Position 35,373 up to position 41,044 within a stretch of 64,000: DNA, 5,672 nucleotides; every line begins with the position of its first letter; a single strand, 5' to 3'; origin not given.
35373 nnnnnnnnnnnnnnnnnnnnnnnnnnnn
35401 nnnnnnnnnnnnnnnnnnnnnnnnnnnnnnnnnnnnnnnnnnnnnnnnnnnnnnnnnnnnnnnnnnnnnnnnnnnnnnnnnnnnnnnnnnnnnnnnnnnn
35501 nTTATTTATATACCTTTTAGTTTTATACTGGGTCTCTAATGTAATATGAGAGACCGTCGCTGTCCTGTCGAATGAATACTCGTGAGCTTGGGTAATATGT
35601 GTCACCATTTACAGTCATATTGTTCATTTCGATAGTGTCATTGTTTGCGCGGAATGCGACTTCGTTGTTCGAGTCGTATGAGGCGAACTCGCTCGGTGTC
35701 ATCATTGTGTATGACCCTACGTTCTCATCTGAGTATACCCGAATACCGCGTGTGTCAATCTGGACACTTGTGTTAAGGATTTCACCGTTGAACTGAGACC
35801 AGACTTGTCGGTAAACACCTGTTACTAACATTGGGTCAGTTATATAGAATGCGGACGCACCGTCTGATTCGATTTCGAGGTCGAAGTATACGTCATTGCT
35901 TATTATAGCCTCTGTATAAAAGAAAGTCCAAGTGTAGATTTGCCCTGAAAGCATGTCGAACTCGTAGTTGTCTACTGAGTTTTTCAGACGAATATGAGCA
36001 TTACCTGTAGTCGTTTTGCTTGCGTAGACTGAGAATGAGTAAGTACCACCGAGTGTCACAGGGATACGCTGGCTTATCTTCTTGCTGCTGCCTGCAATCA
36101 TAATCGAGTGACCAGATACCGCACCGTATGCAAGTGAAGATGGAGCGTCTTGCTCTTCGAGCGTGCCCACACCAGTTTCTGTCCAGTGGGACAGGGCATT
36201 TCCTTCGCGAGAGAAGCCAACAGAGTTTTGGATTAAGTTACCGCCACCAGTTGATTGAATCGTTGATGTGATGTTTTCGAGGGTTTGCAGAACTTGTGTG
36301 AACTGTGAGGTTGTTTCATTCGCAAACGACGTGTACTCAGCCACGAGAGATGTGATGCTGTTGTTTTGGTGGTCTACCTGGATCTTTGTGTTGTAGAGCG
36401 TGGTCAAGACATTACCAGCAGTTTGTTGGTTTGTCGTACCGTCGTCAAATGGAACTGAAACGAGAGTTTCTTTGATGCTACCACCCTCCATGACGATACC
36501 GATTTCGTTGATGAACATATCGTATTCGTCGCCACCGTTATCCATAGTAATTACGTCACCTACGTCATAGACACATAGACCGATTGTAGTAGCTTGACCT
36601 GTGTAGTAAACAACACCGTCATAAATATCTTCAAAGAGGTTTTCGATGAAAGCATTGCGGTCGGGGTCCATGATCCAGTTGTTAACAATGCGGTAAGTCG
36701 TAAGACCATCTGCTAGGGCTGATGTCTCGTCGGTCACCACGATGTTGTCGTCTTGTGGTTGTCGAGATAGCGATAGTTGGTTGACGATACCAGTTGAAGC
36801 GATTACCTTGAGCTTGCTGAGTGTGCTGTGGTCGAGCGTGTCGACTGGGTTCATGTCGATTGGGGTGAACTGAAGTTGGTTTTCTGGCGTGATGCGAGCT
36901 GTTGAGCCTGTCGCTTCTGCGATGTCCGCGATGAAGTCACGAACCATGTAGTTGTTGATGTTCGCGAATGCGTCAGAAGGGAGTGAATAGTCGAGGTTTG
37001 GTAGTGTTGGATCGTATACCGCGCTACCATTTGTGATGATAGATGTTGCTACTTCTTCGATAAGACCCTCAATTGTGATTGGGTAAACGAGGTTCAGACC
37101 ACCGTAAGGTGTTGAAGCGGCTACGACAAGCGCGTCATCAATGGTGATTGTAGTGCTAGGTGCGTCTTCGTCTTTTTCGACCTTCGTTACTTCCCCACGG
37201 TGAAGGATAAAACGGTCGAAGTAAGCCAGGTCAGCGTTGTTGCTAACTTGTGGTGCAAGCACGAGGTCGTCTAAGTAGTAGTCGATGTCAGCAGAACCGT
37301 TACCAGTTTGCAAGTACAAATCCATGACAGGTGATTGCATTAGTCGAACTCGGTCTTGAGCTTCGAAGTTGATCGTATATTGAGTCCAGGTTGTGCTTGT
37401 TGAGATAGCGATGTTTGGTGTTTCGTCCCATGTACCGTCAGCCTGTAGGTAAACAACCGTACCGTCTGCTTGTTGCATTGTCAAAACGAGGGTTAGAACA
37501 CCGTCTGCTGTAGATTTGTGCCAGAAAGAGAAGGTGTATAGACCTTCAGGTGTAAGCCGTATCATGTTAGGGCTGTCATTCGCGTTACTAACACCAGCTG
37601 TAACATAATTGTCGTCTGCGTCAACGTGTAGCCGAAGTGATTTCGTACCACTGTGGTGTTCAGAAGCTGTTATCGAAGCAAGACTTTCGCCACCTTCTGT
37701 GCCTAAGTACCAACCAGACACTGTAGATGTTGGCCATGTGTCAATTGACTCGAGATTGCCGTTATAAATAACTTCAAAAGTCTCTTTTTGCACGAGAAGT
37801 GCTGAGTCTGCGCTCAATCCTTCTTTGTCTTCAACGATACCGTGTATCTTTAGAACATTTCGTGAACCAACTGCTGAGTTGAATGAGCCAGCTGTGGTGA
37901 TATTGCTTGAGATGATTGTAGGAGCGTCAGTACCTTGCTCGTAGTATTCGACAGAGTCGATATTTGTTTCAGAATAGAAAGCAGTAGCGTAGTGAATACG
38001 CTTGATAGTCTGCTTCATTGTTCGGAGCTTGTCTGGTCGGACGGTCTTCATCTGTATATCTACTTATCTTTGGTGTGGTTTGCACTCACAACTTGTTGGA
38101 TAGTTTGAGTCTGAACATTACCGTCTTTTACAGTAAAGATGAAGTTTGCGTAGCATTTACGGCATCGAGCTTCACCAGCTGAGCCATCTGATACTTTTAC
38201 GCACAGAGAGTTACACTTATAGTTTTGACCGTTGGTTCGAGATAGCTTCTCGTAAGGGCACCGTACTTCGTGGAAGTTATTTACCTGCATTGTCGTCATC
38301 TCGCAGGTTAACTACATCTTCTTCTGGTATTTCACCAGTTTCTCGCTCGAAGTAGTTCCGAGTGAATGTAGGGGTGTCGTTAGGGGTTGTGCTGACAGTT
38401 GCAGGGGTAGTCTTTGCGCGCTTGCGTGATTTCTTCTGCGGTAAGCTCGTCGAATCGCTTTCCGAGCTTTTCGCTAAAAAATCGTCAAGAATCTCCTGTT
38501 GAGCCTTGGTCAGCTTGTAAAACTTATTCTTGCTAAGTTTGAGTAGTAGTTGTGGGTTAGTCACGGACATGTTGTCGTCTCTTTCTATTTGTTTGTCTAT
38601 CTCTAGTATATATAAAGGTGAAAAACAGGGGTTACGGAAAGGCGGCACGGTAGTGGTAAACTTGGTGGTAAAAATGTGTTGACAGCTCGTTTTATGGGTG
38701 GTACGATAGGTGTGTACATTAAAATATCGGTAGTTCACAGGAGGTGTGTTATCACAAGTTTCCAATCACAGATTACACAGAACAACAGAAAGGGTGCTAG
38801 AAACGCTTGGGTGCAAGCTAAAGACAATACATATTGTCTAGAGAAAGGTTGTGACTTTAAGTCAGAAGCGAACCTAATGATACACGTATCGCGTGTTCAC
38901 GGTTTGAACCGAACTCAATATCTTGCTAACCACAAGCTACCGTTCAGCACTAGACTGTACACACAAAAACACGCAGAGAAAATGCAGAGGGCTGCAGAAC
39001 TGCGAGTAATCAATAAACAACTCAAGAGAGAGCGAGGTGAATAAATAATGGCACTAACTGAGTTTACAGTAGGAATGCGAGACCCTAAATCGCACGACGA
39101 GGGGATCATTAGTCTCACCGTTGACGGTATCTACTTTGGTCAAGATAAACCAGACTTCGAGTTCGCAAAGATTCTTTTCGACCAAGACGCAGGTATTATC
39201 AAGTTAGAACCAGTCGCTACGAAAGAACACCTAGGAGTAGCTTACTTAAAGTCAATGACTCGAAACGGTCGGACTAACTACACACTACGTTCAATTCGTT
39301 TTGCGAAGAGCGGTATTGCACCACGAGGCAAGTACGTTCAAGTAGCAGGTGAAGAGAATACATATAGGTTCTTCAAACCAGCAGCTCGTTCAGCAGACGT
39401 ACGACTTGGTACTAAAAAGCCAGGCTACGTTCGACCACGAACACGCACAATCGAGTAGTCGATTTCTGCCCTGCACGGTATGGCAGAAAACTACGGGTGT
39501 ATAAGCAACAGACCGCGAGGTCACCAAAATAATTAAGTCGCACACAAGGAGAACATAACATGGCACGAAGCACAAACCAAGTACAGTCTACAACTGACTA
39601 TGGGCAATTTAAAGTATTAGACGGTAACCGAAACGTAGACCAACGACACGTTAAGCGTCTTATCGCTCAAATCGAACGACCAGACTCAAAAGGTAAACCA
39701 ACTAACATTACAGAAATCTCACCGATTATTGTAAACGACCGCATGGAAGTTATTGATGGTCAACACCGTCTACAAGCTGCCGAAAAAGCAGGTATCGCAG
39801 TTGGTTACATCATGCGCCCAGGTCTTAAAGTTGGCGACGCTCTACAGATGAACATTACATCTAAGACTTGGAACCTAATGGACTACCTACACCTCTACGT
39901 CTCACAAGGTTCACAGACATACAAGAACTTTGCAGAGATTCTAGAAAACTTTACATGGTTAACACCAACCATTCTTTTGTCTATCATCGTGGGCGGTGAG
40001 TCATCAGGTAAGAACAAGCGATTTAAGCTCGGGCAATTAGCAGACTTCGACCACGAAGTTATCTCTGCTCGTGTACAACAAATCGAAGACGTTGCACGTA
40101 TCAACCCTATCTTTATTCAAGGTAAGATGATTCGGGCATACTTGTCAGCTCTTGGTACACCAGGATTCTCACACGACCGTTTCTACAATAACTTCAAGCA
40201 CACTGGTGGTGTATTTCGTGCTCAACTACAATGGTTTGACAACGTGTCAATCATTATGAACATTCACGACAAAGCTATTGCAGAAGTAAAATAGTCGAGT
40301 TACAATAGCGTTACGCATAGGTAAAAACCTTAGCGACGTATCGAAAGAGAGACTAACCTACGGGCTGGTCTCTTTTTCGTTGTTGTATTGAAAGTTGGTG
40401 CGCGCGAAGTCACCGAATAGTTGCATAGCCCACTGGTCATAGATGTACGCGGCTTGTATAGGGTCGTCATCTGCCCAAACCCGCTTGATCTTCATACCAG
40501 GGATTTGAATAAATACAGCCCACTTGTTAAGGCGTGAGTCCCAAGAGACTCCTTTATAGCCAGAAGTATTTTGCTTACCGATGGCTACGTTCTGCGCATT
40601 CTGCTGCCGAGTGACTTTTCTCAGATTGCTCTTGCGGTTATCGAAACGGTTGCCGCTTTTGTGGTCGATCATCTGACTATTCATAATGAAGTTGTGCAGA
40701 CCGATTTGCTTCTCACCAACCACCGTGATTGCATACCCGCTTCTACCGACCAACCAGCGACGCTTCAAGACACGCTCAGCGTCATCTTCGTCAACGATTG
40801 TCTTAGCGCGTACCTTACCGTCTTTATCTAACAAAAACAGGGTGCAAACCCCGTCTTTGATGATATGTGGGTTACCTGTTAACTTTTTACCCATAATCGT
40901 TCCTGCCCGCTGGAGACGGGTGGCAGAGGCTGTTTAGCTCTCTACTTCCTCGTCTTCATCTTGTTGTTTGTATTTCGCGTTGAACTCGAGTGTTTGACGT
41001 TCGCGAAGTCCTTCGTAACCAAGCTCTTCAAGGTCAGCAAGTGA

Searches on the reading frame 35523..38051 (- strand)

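Call 11: search_protein_families(library=phrogs, proteins=[window:35523-38051:-], max_evalue=0.00001)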
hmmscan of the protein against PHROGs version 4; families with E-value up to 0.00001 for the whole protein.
window:35523-38051:- (842 aa): 2 families
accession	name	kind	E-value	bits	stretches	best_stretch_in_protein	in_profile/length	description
phrog_2929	-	tail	3.6e-15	55.3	1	585-796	1664-1889/1939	tail fiber protein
phrog_6613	-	tail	1.3e-13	50.7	1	586-795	993-1207/1260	tail protein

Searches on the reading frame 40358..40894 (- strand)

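Call 52: search_protein_families(library=pfam, proteins=[window:40358-40894:-], max_evalue=0.01)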
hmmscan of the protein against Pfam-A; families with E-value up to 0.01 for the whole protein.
window:40358-40894:- (178 aa): 2 families
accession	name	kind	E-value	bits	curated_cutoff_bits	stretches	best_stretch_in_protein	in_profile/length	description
PF13392.12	HNH_3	-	6.5e-07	29.3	24.8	1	76-101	21-46/46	HNH endonuclease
PF00847.26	AP2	-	6e-06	26.9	33.3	1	111-161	1-53/54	AP2 domain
